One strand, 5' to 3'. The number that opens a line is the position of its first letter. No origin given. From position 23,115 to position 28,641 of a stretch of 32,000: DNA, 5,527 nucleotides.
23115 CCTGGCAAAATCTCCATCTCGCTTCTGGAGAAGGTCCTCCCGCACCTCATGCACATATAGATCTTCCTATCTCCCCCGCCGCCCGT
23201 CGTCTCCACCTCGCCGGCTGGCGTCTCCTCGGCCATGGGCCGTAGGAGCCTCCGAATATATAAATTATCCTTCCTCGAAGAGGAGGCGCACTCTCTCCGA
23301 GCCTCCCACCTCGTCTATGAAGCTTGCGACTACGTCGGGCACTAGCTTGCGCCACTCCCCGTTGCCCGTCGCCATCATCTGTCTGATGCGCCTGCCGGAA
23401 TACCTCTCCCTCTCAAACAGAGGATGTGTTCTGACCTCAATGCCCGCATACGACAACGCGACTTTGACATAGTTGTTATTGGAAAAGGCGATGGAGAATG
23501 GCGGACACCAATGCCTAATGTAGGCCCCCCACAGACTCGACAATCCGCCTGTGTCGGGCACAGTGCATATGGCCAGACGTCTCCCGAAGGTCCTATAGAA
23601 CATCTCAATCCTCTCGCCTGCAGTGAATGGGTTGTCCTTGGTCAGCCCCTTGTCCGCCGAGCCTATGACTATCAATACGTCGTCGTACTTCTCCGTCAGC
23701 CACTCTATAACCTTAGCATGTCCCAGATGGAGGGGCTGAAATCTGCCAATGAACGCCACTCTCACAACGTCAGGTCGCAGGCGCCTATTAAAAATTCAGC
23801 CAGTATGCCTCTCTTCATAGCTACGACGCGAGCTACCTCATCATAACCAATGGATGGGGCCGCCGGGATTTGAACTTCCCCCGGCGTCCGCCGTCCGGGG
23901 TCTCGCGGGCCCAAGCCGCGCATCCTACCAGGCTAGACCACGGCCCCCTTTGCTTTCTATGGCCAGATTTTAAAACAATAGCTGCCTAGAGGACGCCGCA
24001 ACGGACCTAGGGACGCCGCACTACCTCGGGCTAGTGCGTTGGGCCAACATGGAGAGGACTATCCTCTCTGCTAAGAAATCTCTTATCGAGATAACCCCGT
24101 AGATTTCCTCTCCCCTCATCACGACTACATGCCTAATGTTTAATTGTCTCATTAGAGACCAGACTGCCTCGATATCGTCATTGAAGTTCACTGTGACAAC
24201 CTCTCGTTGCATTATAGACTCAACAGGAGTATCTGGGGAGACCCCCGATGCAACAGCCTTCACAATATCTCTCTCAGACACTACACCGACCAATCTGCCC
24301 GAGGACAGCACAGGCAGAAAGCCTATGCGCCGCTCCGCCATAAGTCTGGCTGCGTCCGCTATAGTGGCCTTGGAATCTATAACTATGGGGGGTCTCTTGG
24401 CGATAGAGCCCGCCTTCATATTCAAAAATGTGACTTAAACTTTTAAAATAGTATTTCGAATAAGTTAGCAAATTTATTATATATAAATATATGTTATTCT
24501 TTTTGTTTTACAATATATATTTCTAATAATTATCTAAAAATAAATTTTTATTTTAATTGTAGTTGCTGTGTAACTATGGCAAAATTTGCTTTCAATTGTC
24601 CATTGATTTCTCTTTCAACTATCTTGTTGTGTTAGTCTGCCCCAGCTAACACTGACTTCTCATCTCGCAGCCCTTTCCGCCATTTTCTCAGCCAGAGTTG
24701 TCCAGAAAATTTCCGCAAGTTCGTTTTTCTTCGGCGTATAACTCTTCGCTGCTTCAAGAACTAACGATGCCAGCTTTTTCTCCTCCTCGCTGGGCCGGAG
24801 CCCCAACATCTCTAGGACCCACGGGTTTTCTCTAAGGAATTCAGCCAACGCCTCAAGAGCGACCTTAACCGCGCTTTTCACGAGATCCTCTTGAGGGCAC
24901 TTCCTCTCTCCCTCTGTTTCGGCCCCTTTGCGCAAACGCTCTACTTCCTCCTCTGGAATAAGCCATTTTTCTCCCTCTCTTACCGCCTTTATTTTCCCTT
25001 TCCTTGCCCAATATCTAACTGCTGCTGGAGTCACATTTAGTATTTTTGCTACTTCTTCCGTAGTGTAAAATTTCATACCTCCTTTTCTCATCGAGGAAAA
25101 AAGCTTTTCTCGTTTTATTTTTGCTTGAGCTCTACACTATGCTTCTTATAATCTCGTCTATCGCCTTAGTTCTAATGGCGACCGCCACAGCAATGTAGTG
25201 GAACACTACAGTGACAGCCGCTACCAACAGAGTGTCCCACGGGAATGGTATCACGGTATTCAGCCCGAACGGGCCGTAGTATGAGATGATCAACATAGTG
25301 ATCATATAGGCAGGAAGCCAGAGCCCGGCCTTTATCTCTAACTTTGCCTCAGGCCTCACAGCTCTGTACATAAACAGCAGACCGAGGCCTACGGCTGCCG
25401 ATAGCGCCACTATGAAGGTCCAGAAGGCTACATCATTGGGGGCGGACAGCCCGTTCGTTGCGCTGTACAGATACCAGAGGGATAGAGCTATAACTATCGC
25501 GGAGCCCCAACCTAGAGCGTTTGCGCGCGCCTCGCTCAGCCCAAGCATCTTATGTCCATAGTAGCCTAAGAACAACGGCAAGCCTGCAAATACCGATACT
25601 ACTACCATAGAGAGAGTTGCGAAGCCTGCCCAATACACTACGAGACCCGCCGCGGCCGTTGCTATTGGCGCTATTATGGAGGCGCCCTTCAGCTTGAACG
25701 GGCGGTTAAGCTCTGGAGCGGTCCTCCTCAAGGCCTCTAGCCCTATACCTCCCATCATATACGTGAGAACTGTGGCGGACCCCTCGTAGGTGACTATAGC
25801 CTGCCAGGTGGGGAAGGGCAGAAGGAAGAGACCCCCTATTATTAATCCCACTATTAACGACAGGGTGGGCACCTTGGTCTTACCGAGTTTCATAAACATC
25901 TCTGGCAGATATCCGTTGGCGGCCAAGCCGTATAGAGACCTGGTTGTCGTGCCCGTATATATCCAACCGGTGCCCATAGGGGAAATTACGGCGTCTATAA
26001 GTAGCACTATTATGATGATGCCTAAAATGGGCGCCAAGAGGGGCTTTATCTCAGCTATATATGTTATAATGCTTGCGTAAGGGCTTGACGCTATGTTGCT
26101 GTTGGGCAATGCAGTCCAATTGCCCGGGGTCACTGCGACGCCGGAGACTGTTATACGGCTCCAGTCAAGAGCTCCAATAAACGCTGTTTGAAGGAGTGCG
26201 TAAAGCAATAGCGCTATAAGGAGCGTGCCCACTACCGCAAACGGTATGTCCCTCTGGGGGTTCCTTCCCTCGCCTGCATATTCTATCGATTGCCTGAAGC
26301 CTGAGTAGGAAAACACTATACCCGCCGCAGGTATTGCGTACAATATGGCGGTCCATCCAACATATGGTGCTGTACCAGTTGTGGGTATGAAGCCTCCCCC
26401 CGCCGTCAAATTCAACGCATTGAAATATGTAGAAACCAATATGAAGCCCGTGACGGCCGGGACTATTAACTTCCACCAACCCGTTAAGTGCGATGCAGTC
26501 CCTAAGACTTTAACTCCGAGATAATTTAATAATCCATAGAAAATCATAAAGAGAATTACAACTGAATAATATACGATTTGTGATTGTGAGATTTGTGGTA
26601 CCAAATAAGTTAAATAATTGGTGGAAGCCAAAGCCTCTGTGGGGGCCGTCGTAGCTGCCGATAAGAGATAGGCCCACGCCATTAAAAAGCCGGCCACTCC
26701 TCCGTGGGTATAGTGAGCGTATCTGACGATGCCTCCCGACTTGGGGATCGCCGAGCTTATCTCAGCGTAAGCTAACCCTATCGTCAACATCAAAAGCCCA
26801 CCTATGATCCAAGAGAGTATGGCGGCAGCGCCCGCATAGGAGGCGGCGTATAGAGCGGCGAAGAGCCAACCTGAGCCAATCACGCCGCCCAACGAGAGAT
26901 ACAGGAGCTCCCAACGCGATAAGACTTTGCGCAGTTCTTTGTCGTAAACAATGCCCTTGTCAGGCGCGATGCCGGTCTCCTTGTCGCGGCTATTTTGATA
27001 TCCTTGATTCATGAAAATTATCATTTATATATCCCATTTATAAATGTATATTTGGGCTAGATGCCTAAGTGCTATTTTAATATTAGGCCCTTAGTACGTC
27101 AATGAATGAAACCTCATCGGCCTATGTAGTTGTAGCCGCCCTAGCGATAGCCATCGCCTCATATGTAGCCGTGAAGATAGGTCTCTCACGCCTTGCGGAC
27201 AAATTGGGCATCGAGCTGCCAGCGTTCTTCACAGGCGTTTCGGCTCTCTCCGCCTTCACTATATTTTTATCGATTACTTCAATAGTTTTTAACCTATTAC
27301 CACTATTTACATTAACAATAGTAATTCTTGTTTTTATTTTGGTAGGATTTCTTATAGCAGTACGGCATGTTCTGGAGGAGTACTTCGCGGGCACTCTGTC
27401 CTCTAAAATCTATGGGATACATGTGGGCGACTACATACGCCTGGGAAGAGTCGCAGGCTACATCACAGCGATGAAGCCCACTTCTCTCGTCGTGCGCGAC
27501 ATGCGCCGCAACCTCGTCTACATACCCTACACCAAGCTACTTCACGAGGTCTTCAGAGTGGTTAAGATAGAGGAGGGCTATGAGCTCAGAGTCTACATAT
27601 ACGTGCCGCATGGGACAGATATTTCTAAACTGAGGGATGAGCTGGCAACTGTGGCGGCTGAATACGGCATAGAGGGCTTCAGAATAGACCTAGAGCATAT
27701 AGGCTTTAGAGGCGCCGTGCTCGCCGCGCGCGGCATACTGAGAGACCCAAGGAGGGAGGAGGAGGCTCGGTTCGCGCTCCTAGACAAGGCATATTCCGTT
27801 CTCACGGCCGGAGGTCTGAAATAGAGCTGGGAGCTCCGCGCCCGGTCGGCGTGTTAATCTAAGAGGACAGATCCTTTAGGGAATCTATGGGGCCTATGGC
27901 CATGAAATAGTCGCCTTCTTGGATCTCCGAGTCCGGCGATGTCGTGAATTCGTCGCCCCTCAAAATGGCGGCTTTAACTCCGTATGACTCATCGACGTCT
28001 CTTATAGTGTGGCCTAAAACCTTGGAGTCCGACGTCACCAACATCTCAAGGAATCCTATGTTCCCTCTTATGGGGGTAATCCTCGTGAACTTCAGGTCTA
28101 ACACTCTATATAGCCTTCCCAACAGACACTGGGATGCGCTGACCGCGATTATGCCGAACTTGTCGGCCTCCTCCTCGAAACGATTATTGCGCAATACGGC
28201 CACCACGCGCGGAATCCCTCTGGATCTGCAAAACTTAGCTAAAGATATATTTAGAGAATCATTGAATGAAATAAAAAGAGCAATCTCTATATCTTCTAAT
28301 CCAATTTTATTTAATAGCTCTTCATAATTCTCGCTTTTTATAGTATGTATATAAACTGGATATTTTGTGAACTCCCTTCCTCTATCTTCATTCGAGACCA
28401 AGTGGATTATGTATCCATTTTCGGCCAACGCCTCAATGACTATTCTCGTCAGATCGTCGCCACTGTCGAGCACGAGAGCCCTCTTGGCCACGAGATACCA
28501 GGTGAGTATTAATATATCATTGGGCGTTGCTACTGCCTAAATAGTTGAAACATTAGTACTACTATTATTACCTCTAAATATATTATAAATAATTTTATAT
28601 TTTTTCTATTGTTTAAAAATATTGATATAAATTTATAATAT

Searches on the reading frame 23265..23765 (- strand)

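Call 84: search_protein_families(library=pfam, proteins=[window:23265-23765:-], max_evalue=0.001)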
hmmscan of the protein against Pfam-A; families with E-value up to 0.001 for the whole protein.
window:23265-23765:- (166 aa): 1 family
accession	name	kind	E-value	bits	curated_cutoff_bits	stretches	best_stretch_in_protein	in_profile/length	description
PF01467.32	CTP_transf_like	-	3.3e-11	44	21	1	5-56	2-54/133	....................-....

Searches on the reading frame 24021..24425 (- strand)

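Call 84: search_protein_families(library=pfam, proteins=[window:24021-24425:-], max_evalue=0.001)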
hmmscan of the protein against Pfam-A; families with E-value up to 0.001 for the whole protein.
window:24021-24425:- (134 aa): 1 family
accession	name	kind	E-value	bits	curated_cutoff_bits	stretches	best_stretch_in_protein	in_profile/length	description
PF00571.33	CBS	-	4.4e-28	97.8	24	2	6-59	2-56/57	CBS domain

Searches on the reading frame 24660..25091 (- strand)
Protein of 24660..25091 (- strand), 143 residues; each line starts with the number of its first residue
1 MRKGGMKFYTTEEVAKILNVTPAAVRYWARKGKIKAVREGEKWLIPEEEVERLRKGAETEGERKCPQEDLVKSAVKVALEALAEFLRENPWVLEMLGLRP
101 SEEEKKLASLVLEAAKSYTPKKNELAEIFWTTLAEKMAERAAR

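Call 84: search_protein_families(library=pfam, proteins=[window:24660-25091:-], max_evalue=0.001)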
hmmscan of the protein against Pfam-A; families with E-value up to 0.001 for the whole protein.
window:24660-25091:- (143 aa): 3 families
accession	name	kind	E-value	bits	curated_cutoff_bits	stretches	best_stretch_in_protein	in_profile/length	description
PF12728.13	HTH_17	-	2.7e-15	56.8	27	1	8-53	1-46/51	Helix-turn-helix domain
PF00376.29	MerR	-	3e-08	33.8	28.2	1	10-38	1-30/38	MerR family regulatory protein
PF13411.12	MerR_1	-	2.5e-07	31.1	21.6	1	9-54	1-47/69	MerR HTH family regulatory protein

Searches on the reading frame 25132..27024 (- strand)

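Call 30: search_protein_families(library=pfam, proteins=[window:25132-27024:-], max_evalue=0.001)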
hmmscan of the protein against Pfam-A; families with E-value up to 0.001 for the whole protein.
window:25132-27024:- (630 aa): 2 families
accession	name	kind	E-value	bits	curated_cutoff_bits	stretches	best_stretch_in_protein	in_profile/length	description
PF13520.12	AA_permease_2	-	1.2e-41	143.4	27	1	35-465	1-403/427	Amino acid permease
PF00324.27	AA_permease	-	4.4e-31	108.5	24.6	1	41-483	3-389/470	Amino acid permease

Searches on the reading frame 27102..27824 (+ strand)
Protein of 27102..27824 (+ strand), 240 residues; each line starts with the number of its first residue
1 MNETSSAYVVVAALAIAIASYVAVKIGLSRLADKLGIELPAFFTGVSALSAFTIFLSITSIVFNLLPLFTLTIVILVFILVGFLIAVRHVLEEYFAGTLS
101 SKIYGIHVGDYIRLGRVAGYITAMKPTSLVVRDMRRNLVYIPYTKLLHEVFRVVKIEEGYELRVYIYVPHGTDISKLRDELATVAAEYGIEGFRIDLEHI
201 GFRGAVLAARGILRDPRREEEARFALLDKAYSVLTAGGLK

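Call 30: search_protein_families(library=pfam, proteins=[window:27102-27824:+], max_evalue=0.001)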
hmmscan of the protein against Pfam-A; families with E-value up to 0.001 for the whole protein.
window:27102-27824:+ (240 aa): 1 family
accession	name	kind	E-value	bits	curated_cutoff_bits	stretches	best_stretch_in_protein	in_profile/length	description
PF00924.24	MS_channel_2nd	-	7.5e-06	26.4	20.2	1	105-149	17-61/68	Mechanosensitive ion channel, beta-domain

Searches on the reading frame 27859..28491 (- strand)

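Call 30: search_protein_families(library=pfam, proteins=[window:27859-28491:-], max_evalue=0.001)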
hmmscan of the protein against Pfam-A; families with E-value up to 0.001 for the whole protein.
window:27859-28491:- (210 aa): 2 families
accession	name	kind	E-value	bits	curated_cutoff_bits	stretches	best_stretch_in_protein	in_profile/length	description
PF02080.26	TrkA_C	-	6.8e-07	29.5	27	1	149-208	3-66/71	TrkA-C domain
PF02254.24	TrkA_N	-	3.1e-05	24.7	23.8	1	14-116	9-112/116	TrkA-N domain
